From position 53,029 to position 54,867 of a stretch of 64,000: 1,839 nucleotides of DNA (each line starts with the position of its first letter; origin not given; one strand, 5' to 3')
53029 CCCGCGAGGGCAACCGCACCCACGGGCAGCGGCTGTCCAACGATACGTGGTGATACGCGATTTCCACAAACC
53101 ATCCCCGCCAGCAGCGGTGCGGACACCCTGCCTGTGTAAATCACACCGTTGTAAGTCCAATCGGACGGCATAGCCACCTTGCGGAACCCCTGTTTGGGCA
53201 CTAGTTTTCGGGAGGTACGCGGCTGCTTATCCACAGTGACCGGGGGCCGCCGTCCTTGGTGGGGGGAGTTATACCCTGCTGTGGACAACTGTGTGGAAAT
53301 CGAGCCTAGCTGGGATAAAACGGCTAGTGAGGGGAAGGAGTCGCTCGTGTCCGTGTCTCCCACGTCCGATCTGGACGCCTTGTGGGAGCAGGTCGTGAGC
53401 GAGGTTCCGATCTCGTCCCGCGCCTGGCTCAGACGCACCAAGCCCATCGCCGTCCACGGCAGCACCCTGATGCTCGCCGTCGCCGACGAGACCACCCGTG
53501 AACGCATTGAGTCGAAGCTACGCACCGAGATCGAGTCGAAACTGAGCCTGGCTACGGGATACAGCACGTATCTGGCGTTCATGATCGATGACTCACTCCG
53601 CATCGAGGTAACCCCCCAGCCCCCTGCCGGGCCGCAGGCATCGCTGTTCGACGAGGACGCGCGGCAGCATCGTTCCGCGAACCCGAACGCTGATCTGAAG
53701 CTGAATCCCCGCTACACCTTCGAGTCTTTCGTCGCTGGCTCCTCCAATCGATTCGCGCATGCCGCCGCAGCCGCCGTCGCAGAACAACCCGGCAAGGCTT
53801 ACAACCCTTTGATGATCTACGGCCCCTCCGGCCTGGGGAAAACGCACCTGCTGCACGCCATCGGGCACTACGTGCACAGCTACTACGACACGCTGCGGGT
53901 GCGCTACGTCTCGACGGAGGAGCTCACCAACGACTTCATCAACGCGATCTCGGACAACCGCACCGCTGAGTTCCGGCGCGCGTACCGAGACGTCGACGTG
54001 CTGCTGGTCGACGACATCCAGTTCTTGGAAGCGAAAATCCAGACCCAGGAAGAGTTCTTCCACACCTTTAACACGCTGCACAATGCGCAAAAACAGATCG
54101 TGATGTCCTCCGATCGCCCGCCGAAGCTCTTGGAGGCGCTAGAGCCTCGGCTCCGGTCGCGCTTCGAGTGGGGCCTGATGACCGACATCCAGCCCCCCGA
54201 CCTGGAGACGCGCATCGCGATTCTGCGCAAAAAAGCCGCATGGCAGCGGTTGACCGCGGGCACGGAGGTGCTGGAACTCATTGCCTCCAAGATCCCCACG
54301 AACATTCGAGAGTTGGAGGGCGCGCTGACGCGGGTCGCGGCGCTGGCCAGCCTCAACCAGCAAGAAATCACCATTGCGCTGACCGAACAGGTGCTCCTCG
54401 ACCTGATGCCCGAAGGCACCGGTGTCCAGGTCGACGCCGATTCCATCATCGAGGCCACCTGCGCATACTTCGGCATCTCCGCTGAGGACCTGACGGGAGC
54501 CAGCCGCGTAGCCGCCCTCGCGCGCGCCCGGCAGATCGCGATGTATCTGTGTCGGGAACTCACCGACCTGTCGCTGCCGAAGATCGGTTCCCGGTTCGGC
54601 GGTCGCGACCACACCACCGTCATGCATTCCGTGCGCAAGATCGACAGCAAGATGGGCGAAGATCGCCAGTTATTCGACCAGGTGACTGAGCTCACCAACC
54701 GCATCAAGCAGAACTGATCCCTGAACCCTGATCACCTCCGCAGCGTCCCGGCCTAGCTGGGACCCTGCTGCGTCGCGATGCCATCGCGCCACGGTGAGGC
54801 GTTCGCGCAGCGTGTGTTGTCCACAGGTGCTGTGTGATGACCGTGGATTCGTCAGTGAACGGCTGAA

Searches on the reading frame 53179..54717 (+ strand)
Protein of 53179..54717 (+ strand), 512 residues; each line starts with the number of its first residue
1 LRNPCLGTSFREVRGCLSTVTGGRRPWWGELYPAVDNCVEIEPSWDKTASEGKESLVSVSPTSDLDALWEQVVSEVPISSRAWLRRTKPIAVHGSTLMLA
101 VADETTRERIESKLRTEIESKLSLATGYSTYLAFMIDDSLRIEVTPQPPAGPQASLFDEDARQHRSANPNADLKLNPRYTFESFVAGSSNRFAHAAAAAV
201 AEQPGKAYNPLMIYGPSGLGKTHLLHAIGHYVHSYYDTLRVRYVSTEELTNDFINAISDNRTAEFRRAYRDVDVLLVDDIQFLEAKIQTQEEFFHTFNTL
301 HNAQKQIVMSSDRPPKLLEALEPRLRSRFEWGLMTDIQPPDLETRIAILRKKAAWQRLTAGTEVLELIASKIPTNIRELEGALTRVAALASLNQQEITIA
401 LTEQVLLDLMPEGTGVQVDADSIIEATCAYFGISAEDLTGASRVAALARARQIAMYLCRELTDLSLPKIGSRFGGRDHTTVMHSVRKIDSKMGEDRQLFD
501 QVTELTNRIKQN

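Call 35: search_protein_families(library=pfam, proteins=[window:53179-54717:+], max_evalue=0.00001)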
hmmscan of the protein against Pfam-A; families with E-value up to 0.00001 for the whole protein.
window:53179-54717:+ (512 aa): 4 families
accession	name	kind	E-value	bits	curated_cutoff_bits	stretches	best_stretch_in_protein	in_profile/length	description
PF00308.24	Bac_DnaA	-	1.4e-72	243.6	23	1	175-336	1-162/162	Bacterial DnaA ATPAse domain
PF08299.17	Bac_DnaA_C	-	2.8e-31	107.8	31.5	1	421-488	2-69/69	Bacterial dnaA protein helix-turn-helix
PF01695.23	IstB_IS21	-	9.6e-10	38.8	24.1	1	211-312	95-193/238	IstB-like ATP binding protein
PF00004.35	AAA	-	4.2e-08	34.2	21.2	1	212-330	2-128/131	ATPase family associated with various cellular activities (AAA)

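Call 37: find_related_loci(query=window:53179-54717:+, collection=genome_contigs, flank=2000)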
Query window:53179-54717:+ (512 aa) in genome_contigs; peptide patterns used: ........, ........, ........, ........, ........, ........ (x = any residue, [..] = any of these).
600 stretches matched a pattern (row limit reached: there are more); 586 encode a relative of the query (tblastn E <= 1e-3); the best 80 are kept; 80 distinct loci.
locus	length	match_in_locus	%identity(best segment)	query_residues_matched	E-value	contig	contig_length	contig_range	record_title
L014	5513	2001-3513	82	7-512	0e+0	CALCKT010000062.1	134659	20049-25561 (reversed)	MAG TPA_asm: uncultured Propionibacteriaceae bacterium isolate ERR589373_bin.57_CONCOCT_v1.1_MAG genome assembly, contig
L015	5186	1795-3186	75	43-512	0e+0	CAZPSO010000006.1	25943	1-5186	MAG TPA_asm: uncultured Tessaracoccus sp. isolate SRP220891_co3_306 genome assembly, contig: NODE_2129_length_25943_cov_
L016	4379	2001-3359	75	57-512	0e+0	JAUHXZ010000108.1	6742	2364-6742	MAG: Actinomycetes bacterium isolate 3_bin.31 NODE_13627_length_6742_cov_3.544218, whole genome shotgun sequence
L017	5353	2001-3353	75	57-512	0e+0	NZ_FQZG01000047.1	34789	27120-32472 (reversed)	Tessaracoccus bendigoensis DSM 12906, whole genome shotgun sequence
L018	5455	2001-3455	63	34-512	0e+0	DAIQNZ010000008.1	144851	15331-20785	MAG TPA_asm: Propionicimonas sp. isolate CTOTU7641 NODE_236_length_144851_cov_39.971429, whole genome shotgun sequence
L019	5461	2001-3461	62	43-511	0e+0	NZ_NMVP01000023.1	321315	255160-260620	Enemella evansiae strain NML 020265 NML020265_3, whole genome shotgun sequence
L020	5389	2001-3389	65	65-512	0e+0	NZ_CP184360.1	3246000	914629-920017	Luteococcus sp. OSA5 chromosome, complete genome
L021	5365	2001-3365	64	57-512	0e+0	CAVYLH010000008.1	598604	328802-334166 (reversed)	MAG: uncultured Actinomycetota bacterium isolate MFD01299.bin.2.216 genome assembly, contig: contig_34771, whole genome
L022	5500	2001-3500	60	15-512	0e+0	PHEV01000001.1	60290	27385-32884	MAG: Actinobacteria bacterium HGW-Actinobacteria-5 08E140C01_scaffold_420, whole genome shotgun sequence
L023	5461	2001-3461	60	31-512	0e+0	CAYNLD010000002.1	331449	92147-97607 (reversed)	MAG TPA_asm: uncultured Propionibacteriaceae bacterium isolate binchicken_co26_127 genome assembly, contig: NODE_10_leng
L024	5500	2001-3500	59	15-512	0e+0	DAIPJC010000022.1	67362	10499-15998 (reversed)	MAG TPA_asm: Propionicimonas sp. isolate CTOTU7692 NODE_873_length_67362_cov_60.240257, whole genome shotgun sequence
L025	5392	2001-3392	62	61-511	0e+0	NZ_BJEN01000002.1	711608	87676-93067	Cutibacterium modestum strain M12 contig02, whole genome shotgun sequence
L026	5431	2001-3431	62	34-511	0e+0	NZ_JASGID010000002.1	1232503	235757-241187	MAG: Micropruina sp. isolate 5N270 JMF-2111-06-0005.ont.bin.270_1, whole genome shotgun sequence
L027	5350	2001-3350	65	61-511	0e+0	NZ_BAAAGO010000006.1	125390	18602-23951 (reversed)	Micropruina glycogenica strain JCM 10248 sequence06, whole genome shotgun sequence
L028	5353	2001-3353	65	61-511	0e+0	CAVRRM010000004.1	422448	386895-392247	MAG: uncultured Actinomycetota bacterium isolate MFD03066.bin.2.139 genome assembly, contig: contig_17713, whole genome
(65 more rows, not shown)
